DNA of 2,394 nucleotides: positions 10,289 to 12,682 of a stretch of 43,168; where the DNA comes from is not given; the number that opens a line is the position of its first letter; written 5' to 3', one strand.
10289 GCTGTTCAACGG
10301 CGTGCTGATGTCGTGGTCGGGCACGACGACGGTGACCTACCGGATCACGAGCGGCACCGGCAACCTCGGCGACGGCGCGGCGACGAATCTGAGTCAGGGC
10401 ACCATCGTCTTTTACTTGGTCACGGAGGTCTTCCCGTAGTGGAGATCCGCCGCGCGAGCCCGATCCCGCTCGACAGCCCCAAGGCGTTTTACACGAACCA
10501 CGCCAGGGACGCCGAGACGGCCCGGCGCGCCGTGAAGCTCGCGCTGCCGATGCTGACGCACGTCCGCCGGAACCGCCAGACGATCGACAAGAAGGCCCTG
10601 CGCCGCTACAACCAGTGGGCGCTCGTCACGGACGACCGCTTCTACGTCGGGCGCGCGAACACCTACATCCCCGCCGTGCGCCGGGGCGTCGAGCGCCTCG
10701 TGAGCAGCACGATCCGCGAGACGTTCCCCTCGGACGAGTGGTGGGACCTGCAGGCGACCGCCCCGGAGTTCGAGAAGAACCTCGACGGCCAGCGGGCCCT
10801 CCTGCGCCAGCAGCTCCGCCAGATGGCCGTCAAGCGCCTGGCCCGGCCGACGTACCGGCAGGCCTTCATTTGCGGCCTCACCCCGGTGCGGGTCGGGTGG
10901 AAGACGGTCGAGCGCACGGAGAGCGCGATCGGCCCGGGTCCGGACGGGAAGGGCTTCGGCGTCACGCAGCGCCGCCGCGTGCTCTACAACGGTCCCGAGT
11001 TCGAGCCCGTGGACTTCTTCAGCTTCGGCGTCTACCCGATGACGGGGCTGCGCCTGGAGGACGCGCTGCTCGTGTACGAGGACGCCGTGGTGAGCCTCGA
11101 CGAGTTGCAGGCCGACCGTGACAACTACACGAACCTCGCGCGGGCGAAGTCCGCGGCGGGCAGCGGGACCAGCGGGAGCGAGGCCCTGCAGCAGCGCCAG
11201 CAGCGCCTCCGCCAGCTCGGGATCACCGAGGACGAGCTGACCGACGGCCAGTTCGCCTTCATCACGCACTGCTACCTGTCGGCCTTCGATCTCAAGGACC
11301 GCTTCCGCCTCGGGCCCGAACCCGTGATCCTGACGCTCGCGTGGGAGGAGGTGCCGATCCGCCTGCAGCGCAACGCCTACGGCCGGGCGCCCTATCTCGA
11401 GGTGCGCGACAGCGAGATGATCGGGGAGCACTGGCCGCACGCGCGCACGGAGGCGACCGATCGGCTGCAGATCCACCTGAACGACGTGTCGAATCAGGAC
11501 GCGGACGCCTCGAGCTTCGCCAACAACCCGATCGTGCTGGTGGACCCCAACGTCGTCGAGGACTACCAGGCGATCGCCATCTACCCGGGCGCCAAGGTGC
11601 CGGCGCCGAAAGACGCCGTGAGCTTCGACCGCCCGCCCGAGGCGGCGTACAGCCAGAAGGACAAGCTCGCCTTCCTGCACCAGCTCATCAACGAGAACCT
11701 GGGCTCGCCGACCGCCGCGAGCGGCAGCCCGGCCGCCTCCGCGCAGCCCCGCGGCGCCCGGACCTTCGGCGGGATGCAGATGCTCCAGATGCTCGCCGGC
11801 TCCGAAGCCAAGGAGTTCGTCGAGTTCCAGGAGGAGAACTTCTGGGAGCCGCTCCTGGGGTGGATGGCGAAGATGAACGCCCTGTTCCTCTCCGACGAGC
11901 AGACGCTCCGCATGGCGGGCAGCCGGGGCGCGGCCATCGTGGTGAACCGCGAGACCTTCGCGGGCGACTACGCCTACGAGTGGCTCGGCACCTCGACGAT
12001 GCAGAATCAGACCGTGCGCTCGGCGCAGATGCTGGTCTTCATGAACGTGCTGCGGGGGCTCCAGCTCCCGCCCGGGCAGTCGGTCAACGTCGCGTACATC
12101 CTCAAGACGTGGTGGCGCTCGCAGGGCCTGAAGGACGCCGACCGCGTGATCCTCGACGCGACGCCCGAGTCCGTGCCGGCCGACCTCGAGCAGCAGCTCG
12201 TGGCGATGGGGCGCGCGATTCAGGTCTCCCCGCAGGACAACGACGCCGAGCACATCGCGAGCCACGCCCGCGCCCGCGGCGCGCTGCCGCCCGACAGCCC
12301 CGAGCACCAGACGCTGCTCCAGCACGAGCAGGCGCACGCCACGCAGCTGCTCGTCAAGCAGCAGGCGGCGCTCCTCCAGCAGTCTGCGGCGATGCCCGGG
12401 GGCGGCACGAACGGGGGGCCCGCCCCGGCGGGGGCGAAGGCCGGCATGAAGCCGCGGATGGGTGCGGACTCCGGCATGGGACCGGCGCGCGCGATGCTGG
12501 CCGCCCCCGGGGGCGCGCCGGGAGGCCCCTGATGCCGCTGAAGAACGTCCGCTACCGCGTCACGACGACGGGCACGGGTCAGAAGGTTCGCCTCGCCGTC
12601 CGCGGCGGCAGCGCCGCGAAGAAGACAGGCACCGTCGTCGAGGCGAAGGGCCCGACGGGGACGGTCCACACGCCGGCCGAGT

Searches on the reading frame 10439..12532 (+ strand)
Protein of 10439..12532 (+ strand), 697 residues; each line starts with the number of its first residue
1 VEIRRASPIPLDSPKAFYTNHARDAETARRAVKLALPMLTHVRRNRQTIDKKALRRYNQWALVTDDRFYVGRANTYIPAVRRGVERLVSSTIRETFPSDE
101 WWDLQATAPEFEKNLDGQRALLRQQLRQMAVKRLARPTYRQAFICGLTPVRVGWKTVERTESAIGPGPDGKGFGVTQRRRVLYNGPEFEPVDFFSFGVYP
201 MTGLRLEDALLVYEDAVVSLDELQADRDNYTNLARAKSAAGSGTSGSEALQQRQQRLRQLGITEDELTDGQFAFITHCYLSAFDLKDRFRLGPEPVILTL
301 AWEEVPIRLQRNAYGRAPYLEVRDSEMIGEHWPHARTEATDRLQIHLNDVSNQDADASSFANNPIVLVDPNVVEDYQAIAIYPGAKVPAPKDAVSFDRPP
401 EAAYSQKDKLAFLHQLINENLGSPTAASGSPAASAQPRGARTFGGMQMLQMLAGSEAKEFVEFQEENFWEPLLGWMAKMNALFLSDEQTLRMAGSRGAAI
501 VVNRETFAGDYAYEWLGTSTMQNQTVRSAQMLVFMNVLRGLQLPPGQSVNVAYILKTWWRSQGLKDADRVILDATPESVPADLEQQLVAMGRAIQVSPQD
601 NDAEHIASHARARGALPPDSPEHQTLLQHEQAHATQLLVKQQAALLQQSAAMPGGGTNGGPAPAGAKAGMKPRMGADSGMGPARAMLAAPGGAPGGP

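Call 5: search_protein_families(library=pfam, proteins=[window:10439-12532:+], max_evalue=1)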
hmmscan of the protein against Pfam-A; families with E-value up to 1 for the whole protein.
window:10439-12532:+ (697 aa): 2 families
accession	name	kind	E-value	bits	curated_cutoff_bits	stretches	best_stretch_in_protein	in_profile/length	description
PF23899.1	SU10_portal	-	7e-07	28.5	30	1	175-588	180-586/593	Phage SU10 portal protein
PF11393.14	T4BSS_DotI_IcmL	-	0.17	11.7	27.7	1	469-540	87-162/180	Type-IV b secretion system, inner-membrane complex component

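Call 6: search_protein_families(library=phrogs, proteins=[window:10439-12532:+], max_evalue=0.1)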
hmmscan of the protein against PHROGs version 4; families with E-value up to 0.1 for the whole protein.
window:10439-12532:+ (697 aa): 2 families
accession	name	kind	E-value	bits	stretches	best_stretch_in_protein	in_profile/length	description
phrog_1216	-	head and packaging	3.2e-13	50.1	1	474-641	503-668/714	portal protein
phrog_332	-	connector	8.5e-06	25.4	1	72-196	57-165/560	head-tail adaptor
